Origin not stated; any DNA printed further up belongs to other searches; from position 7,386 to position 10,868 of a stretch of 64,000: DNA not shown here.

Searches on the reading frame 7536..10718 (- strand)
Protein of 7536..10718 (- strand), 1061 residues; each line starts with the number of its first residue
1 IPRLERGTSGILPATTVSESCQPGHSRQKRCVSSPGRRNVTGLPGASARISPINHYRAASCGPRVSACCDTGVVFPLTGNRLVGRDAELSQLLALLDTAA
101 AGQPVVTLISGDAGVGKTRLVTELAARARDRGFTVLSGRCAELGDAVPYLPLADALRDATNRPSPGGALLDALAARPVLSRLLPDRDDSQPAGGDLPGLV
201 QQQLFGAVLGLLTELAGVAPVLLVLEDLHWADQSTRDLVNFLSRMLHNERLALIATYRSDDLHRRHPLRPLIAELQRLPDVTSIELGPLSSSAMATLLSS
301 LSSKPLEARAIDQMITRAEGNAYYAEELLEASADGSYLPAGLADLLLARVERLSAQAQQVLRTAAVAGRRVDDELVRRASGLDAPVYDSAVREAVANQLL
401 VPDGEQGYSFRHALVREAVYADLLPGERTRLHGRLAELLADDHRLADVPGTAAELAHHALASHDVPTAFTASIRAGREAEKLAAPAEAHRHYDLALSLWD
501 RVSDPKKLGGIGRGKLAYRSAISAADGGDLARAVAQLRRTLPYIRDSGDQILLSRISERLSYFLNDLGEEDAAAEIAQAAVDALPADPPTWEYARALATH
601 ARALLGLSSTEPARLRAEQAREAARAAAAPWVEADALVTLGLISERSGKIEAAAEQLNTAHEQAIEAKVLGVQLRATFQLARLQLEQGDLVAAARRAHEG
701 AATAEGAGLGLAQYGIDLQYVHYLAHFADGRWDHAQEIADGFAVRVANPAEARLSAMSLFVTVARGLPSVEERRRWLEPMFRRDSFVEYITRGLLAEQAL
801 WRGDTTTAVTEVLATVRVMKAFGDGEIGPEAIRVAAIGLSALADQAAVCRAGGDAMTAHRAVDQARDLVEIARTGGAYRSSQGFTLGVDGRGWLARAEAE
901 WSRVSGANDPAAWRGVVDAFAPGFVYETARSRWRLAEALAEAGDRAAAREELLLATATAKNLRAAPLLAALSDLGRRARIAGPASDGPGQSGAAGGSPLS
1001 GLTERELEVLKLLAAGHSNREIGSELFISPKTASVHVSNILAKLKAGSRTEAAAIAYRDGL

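Call 69: search_protein_families(library=pfam, proteins=[window:7536-10718:-], max_evalue=0.0001)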
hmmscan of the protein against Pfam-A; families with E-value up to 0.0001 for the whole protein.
window:7536-10718:- (1061 aa): 3 families
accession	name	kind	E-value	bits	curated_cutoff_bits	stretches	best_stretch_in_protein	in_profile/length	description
PF13191.12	AAA_16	-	2.3e-28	100.2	32.6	1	81-253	1-166/167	AAA ATPase domain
PF00196.25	GerE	-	4.1e-20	71.6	23.5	1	1001-1056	2-57/57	Bacterial regulatory proteins, luxR family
PF10923.14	BrxC_BrxD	-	7.2e-05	22.3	22.2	0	83-136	28-81/414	BREX system ATP-binding protein BrxC/D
